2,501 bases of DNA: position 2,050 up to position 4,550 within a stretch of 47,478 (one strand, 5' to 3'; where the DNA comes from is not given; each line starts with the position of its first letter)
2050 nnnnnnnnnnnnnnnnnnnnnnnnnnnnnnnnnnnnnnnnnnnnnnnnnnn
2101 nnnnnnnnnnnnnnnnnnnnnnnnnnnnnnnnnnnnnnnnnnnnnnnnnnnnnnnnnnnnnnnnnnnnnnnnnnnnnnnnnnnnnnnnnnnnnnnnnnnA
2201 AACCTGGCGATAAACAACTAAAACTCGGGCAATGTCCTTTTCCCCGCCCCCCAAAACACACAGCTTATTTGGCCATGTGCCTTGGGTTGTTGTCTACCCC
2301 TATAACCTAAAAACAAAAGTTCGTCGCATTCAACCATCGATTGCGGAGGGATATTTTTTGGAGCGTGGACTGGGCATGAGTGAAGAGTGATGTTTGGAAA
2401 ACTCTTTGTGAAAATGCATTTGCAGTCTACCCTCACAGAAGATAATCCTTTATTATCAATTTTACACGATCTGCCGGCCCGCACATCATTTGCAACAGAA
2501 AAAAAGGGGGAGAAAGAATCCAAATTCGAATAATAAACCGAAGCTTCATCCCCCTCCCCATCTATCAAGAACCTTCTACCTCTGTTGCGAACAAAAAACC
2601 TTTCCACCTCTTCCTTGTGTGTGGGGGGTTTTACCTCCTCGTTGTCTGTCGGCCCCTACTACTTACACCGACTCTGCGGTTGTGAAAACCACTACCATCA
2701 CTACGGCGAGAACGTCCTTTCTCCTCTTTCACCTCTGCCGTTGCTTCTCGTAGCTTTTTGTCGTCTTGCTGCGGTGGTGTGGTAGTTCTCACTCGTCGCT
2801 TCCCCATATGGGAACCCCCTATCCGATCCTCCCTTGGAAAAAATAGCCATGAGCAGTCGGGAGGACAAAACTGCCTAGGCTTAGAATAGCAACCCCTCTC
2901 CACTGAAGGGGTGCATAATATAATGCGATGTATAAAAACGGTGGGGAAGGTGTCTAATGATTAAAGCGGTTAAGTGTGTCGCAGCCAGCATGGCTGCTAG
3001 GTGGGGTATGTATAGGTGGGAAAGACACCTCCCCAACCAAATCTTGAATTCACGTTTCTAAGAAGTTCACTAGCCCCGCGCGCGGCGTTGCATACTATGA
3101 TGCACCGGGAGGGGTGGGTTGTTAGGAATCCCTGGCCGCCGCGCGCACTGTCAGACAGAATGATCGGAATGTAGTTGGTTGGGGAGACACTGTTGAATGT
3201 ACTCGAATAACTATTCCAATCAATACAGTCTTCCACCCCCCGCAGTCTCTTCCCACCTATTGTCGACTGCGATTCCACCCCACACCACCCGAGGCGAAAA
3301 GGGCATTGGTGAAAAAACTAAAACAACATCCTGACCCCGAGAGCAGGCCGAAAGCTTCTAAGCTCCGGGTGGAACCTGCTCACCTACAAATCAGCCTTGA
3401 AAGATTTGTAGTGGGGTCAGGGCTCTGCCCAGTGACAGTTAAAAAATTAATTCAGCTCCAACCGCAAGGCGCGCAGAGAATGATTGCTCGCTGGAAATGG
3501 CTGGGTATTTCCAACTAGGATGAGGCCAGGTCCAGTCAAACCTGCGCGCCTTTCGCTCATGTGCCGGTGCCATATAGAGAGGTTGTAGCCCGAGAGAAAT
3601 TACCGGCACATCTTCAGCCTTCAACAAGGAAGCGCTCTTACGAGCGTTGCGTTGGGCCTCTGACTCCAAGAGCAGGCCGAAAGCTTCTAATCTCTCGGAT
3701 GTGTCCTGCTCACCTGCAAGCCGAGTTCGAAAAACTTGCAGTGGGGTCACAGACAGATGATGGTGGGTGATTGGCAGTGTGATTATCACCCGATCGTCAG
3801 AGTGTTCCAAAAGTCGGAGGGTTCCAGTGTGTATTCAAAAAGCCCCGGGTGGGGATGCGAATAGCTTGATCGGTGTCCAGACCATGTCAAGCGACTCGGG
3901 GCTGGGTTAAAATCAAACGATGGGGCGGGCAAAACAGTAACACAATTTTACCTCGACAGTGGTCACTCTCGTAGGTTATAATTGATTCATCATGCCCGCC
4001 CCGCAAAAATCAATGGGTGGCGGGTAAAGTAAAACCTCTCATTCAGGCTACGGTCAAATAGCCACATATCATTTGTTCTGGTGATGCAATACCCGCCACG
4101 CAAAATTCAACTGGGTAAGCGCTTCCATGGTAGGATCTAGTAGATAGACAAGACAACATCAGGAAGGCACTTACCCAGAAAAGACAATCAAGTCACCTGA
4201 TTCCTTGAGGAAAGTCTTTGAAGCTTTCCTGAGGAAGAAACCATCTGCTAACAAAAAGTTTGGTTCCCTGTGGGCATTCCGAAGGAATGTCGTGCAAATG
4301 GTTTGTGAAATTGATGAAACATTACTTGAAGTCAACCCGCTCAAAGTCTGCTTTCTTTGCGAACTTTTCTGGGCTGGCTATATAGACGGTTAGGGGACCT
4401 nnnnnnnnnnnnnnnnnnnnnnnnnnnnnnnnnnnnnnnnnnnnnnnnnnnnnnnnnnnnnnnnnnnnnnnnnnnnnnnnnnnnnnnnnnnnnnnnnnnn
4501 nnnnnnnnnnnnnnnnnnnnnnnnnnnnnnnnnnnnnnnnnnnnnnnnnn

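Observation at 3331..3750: Two paralogous 90-nt three-helix modules with compensatory substitutions, conserved at the RNA rather than the protein level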

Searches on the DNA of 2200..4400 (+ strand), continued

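Call 48: search_with_rna_model(model_id=R1, sources=[L084, L085, L086, L087, L088, L089, L090, L091, L092, L093, L094, L095, L096, L097, L098, L099, L100, L101, L102, L103, L104, L105, L106, L107, L108, L109, L110, L111, L112, L113, L114, L115, L116, L117, L118, L119, L120, L121, L122, L123, L124, L125, L126, L127, L128, L129, L130, L131, L132, L133, L134, L135, L136, L137, L138, L139, L140, L141, L142, L143, L144, L145, L146, L147, L148, L149, L150, L151, L152, L153, L154, L155, L156, L157, L158, L159, L160, L161, L162, L163, L164], max_evalue=10, show_alignments=4)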
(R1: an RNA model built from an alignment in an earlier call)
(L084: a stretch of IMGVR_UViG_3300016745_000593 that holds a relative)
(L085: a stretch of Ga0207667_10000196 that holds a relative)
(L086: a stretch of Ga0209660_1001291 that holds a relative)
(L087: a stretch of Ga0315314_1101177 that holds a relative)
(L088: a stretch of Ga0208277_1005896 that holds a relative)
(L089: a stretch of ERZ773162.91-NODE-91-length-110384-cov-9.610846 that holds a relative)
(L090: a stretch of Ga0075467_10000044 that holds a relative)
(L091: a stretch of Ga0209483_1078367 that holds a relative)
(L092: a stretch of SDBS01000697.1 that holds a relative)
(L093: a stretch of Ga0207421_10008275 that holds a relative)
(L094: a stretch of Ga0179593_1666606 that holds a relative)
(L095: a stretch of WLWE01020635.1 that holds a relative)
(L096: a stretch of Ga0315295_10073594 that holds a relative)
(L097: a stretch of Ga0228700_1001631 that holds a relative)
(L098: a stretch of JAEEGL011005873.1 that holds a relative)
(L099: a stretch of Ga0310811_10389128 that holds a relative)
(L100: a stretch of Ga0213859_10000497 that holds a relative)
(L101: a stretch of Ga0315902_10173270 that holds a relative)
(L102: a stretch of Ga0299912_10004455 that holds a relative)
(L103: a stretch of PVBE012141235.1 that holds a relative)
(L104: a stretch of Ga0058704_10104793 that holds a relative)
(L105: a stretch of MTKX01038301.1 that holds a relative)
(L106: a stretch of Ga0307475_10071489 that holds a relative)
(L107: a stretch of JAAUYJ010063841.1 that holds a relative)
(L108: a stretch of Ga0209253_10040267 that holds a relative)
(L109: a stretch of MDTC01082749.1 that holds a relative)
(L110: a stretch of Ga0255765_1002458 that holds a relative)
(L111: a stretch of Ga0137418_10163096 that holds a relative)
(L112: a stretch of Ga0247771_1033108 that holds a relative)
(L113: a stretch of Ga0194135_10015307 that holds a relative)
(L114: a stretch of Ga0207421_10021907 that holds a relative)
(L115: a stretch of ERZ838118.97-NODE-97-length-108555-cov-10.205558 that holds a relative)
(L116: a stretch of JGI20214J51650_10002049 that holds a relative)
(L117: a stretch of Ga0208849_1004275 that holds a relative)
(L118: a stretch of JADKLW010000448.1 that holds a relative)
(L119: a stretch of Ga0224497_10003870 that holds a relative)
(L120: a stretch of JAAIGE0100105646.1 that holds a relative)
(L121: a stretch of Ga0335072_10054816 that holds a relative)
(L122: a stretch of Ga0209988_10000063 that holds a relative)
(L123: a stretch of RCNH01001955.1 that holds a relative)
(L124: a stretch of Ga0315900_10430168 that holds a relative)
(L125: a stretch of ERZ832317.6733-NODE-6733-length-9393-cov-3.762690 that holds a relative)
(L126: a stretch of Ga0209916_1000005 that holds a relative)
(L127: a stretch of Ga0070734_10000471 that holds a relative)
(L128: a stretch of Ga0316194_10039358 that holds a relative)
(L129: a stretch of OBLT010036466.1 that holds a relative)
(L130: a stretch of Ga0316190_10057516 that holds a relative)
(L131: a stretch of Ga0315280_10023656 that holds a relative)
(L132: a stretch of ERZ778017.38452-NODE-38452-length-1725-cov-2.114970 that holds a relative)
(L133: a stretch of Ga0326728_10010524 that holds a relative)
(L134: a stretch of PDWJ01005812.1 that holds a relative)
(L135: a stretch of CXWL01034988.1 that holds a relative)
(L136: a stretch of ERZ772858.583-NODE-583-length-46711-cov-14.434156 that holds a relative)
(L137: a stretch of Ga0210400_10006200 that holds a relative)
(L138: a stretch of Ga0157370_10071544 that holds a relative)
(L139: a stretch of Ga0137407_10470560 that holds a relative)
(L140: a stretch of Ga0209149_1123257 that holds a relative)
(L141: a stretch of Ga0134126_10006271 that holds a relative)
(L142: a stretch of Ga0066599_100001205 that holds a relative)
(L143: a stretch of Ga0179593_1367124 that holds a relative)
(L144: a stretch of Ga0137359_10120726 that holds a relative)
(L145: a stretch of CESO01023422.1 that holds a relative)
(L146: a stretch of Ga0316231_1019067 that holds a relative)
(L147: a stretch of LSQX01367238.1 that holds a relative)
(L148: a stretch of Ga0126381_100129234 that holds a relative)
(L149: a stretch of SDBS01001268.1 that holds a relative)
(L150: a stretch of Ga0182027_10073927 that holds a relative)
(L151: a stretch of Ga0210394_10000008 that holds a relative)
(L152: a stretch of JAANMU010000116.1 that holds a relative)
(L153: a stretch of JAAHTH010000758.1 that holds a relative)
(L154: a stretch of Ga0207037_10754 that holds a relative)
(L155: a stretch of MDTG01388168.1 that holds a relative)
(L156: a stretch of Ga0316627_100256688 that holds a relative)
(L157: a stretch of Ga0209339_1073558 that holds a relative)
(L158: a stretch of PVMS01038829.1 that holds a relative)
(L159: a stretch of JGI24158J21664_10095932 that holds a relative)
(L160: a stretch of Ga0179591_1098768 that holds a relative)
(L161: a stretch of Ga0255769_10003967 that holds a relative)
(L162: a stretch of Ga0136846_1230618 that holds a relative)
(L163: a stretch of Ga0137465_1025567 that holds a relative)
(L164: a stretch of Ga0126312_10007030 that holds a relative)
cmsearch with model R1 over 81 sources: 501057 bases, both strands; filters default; matches with E-value up to 10: 16.
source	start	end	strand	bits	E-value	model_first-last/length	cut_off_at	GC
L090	879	939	+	17.6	0.13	1-96/96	no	0.66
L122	5597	5695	+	16.8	0.22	1-96/96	no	0.69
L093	7836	7905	-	15.2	0.56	1-96/96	no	0.54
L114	2436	2532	+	15.2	0.58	1-96/96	no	0.47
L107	8641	8679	+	14.3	0.99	13-54/96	no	0.59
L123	7336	7366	+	14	1.2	18-49/96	no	0.52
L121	1501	1538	+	13.9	1.3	18-49/96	no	0.63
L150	2902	2939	-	12.4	3.1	15-52/96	no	0.71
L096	2299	2318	+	11.5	5.3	21-40/96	no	0.4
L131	1801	1820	+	11.5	5.3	21-40/96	no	0.4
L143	862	895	-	10.8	8.3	16-51/96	no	0.53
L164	4802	4910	+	10.7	8.6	1-96/96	no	0.56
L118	6969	6986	+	10.5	9.8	22-39/96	no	0.33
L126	645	662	+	10.5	9.8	22-39/96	no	0.33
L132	1478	1495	+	10.5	9.8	22-39/96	no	0.33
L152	2486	2503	+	10.5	9.8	22-39/96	no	0.33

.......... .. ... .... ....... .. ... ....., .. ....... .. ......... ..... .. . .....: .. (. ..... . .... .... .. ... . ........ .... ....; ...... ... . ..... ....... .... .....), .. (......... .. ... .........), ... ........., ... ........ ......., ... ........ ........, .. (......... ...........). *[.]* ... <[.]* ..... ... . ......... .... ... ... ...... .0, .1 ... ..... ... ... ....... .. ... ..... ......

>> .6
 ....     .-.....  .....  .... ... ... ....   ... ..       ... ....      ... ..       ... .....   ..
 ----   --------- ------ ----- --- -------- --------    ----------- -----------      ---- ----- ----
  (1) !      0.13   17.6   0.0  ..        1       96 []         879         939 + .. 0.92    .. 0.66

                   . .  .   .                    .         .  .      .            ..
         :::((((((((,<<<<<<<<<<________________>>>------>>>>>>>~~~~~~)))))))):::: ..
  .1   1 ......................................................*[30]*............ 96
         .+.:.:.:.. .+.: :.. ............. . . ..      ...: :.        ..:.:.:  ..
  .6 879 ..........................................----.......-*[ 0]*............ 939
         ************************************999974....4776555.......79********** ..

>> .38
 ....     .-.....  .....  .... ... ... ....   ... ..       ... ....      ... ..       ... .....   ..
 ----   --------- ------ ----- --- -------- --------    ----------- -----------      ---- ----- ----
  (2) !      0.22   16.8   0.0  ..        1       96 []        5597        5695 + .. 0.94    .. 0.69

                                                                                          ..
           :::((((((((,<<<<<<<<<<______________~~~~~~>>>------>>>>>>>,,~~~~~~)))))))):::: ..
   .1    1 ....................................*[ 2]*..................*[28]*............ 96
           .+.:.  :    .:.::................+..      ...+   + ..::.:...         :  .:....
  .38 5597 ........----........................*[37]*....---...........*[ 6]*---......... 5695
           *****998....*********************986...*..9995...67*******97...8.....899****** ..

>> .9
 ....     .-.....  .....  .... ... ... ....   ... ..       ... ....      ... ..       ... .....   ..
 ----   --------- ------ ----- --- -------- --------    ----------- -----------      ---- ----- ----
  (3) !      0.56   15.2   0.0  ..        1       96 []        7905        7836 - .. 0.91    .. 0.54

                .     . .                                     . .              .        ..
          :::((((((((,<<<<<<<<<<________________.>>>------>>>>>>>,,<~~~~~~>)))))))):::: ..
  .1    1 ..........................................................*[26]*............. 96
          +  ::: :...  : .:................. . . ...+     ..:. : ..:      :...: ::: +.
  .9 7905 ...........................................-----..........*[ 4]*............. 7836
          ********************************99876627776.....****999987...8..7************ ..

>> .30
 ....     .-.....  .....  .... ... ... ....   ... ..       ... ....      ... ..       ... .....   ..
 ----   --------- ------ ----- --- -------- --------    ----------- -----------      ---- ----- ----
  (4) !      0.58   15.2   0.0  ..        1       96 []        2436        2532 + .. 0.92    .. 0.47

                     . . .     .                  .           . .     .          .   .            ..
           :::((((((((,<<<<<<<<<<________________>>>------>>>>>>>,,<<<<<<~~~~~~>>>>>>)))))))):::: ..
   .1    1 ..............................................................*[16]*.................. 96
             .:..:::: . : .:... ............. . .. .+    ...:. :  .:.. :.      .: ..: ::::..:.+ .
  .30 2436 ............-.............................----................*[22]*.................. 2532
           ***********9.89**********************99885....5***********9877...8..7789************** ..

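Call 59: search_with_rna_model(model_id=R1, source=window, filters=off, max_evalue=1, show_alignments=0)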
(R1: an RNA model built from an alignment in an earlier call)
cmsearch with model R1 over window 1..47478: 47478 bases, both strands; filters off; matches with E-value up to 1: 4.
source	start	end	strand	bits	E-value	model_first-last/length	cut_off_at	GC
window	3658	3753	+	115.6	1.6e-28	1-96/96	no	0.53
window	3329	3423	+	111.5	1.9e-27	1-96/96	no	0.56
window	3657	3752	-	18.5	0.0073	1-96/96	no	0.54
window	3328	3422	-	15.8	0.039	1-96/96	no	0.55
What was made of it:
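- On Twin-ribozyme or retrozyme-like unit: There are only two copies (call 59).
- The window holds only two copies, even with search filters off (call 59).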

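Call 63: search_rna_families(source=window, start=3315, end=3765, threshold=evalue, max_evalue=10, show_alignments=3)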
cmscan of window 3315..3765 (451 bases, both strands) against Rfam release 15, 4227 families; matches with E-value up to 10: 4.
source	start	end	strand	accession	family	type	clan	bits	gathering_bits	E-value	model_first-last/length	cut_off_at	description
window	3358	3460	-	RF02301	TtnuCD25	Gene; snRNA; snoRNA; CD-box;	-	14.9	85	1.5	1-89/89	no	Tetrahymena snoRNA TtnuCD25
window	3498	3574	-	RF03539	Flavi_NKV_xrRNA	Cis-reg;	-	14.2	50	5.5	1-84/84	no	No-known vector Flavivirus exoribonuclease-resistant RNA element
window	3374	3463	-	RF03071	Sodium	Cis-reg; riboswitch;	-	12.6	40.5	5.1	1-55/55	no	Na+ riboswitch aptamer (DUF1646)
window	3325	3396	+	RF01696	Chlorobi-1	Gene; sRNA;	-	11.2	50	4.2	1-67/67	no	Chlorobi-1 RNA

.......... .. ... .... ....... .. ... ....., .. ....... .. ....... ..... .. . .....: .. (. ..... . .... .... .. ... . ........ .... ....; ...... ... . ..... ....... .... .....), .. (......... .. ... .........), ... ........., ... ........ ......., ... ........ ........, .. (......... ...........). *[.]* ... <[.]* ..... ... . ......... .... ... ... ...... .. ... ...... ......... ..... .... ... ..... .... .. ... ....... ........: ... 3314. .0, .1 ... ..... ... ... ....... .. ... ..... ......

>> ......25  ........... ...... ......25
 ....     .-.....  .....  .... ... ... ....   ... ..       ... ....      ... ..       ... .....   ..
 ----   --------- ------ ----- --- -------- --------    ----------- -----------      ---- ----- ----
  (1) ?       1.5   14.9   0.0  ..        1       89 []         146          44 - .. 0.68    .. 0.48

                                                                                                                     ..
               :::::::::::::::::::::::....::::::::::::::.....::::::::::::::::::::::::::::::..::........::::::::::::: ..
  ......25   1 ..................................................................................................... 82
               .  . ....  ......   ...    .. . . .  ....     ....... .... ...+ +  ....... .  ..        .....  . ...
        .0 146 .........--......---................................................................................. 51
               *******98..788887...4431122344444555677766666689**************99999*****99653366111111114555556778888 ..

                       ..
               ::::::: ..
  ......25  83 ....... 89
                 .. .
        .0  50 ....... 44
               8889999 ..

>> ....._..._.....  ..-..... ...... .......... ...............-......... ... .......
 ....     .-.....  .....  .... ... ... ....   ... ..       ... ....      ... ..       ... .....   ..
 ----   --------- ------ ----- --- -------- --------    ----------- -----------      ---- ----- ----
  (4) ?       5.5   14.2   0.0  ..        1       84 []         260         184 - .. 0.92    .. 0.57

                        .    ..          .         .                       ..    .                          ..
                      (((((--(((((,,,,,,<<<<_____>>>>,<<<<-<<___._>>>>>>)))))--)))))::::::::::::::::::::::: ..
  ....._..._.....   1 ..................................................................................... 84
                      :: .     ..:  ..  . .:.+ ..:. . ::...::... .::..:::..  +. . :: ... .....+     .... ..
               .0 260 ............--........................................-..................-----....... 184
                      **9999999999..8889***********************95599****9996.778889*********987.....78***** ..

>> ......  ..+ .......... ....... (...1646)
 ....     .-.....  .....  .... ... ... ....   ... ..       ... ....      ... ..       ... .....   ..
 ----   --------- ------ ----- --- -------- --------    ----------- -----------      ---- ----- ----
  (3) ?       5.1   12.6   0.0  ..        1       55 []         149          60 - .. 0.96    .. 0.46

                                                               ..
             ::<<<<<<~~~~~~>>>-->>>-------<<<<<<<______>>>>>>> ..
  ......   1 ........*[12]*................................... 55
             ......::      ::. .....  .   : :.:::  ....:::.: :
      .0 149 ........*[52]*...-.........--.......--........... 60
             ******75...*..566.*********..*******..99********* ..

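Call 73: search_dna_similar(query=window:2900-4320:+, collection=plasmids, mode=distant, max_evalue=0.001, max_rows=10)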
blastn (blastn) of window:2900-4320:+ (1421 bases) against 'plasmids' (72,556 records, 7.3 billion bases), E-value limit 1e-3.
No match.

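Call 74: search_dna_similar(query=window:2900-4320:+, collection=phages, mode=distant, max_evalue=0.001, max_rows=10)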
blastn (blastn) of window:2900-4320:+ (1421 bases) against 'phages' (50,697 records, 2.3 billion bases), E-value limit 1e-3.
No match.
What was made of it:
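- There is no similarity to plasmid or phage records (calls 73, 74).
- Tried and rejected: Plasmid and phage collections: no match (calls 73, 74).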

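Call 87: search_with_rna_model(model_id=R1, sources=[L170, L171, L172, L173, L174], max_evalue=10, filters=off)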
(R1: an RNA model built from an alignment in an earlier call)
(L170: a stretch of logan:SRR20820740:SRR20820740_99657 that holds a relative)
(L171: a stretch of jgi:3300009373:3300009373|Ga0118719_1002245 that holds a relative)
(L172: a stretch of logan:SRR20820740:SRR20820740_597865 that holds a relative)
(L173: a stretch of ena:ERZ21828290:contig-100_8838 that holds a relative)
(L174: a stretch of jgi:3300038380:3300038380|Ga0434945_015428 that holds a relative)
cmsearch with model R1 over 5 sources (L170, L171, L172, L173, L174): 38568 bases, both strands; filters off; matches with E-value up to 10: 16.
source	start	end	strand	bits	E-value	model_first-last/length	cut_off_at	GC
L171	7284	7384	+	13.7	0.11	1-96/96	no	0.53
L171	7527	7616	+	10.2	0.95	1-96/96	no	0.58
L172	5589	5665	+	9.9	1.1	1-96/96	no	0.53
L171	1399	1456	-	9.1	1.8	1-96/96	no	0.41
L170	6729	6795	+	8.3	3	1-96/96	no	0.31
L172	1972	2033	+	7.9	3.7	1-96/96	no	0.5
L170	9293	9322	+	7.6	4.4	1-96/96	no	0.5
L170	9068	9146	+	7.4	5.1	1-96/96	no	0.53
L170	7361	7389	-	7.3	5.4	1-96/96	no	0.76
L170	3050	3078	-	7.2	5.8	56-84/96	no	0.41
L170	5505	5538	+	7.1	6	1-96/96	no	0.62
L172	699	802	+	6.7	7.8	1-96/96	no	0.57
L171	6616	6681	+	6.7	8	1-96/96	no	0.45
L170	5596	5649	-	6.7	8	1-96/96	no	0.52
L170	5760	5865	+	6.6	8.1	1-96/96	no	0.56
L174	2406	2490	+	6.6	8.3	1-96/96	no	0.6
